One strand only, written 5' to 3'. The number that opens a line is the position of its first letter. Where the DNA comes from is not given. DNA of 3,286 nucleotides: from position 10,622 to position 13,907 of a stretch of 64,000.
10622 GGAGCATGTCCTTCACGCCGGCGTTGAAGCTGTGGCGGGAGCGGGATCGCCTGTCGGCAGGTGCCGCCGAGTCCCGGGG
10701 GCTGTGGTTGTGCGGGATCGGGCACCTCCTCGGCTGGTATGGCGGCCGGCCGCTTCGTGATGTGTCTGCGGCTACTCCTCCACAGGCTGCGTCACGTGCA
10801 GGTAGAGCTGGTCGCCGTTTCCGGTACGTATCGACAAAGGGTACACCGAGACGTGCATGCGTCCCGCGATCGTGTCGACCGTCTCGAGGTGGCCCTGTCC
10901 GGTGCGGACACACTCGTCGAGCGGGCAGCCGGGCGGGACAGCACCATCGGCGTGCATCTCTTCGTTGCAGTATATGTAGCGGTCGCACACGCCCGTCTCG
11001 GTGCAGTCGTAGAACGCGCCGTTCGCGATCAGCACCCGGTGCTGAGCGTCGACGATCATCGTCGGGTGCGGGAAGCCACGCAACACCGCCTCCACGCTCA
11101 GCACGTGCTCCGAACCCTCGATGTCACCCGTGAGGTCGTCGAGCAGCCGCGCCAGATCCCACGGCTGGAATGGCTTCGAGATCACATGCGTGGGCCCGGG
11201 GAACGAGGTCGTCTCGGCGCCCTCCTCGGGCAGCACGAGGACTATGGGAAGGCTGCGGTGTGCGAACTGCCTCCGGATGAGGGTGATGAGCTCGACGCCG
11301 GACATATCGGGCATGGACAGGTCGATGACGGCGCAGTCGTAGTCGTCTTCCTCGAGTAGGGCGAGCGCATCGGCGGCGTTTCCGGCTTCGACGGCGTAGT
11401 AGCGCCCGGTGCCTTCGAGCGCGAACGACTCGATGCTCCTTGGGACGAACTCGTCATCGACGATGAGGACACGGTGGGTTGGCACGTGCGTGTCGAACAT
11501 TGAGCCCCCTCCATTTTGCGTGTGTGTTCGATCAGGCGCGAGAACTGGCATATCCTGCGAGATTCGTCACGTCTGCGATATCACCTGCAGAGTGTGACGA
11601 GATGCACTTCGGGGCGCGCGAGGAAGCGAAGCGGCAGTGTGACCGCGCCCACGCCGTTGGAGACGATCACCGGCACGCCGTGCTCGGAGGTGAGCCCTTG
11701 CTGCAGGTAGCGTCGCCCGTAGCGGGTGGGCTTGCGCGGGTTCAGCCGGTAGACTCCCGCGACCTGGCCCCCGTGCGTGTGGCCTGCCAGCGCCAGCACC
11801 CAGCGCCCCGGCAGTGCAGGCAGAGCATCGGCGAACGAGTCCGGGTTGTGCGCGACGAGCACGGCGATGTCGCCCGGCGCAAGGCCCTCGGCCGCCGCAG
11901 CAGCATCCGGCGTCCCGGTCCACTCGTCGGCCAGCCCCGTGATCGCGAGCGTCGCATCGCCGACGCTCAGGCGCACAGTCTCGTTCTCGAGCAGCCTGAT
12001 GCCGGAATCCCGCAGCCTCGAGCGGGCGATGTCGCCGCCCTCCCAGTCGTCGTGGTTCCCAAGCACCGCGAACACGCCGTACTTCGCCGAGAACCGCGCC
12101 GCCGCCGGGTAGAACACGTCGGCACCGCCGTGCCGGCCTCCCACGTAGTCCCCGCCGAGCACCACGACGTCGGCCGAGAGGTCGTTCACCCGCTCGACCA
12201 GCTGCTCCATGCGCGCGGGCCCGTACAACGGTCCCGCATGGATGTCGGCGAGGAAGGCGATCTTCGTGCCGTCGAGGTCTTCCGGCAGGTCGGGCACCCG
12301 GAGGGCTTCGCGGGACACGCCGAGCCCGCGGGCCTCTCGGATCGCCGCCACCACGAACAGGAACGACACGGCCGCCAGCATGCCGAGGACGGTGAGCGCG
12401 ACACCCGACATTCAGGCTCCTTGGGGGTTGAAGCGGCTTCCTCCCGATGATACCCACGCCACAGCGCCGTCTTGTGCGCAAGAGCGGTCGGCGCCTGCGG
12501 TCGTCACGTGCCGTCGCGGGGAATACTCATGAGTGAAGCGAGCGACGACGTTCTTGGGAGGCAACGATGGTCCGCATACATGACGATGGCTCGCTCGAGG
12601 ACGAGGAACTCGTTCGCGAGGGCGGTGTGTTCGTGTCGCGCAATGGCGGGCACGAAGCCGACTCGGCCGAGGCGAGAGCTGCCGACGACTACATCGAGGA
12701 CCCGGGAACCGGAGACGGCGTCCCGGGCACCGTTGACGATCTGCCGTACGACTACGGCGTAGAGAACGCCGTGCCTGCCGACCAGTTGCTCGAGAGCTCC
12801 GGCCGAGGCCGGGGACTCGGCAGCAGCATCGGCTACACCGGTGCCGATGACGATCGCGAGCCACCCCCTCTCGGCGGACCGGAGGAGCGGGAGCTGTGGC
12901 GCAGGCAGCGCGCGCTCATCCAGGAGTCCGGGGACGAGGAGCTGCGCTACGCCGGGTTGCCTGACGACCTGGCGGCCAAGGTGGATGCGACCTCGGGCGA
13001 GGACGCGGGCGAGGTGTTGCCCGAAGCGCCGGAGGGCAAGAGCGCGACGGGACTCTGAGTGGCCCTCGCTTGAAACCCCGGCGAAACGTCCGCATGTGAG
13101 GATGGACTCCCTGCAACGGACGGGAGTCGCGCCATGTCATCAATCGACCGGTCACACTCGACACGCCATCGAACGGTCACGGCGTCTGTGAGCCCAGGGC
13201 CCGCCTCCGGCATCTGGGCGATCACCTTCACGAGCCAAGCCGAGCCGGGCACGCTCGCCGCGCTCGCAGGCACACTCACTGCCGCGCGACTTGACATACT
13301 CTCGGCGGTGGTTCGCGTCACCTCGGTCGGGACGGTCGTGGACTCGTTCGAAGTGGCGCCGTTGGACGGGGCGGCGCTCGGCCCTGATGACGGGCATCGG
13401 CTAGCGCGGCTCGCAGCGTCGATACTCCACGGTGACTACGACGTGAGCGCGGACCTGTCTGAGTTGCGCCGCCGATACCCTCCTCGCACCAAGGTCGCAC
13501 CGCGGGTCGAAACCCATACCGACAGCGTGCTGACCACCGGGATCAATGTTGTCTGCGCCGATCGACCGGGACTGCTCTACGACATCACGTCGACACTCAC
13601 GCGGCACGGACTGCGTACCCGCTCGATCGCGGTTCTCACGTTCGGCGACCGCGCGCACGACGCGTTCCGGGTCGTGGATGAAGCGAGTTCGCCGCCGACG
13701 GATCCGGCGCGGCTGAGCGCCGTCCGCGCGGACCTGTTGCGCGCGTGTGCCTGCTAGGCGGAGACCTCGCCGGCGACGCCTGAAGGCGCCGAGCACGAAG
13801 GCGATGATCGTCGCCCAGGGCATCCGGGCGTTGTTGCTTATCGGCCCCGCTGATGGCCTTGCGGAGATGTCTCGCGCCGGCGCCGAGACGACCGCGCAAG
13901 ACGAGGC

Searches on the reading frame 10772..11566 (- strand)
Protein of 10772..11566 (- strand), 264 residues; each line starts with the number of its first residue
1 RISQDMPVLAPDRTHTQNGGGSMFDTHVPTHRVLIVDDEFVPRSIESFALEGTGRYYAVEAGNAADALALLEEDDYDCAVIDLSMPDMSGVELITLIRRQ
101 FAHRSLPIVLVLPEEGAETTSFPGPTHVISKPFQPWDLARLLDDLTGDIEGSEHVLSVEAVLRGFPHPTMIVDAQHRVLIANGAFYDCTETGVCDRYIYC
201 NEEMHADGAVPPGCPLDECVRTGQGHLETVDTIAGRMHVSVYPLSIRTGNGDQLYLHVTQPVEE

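Call 43: search_protein_families(library=pfam, proteins=[window:10772-11566:-], max_evalue=0.001)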
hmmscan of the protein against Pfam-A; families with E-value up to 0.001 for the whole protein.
window:10772-11566:- (264 aa): 1 family
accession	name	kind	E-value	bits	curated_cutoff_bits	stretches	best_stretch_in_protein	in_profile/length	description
PF00072.30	Response_reg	-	1e-14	55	30.2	1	33-139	1-107/111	Response regulator receiver domain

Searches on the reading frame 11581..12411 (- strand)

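Call 44: search_protein_families(library=pfam, proteins=[window:11581-12411:-], max_evalue=0.001)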
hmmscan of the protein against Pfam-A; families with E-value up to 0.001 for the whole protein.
window:11581-12411:- (276 aa): 2 families
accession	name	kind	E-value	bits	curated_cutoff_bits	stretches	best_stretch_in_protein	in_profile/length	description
PF00149.33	Metallophos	-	1.2e-09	39.3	21.5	1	50-213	2-189/191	Calcineurin-like phosphoesterase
PF12850.12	Metallophos_2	-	9.7e-05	22.9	27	1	50-213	2-117/154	Calcineurin-like phosphoesterase superfamily domain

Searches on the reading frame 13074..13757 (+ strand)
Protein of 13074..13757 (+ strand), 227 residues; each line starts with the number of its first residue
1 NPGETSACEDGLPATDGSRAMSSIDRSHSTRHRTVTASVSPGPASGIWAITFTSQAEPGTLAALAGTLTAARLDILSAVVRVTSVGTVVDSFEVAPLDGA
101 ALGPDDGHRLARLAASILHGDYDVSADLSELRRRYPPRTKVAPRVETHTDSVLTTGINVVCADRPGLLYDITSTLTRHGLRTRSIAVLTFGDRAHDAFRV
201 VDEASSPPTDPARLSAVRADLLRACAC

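Call 44: search_protein_families(library=pfam, proteins=[window:13074-13757:+], max_evalue=0.001)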
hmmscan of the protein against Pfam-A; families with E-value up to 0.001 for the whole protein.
window:13074-13757:+ (227 aa): 3 families
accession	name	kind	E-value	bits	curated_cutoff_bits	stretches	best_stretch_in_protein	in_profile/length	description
PF01842.31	ACT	-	3.4e-13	49.5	27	2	157-207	3-55/66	ACT domain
PF13740.12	ACT_6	-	4.3e-05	23.8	23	0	157-193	5-41/76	ACT domain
PF13291.12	ACT_4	-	0.00015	22.8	27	0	154-187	6-39/80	ACT domain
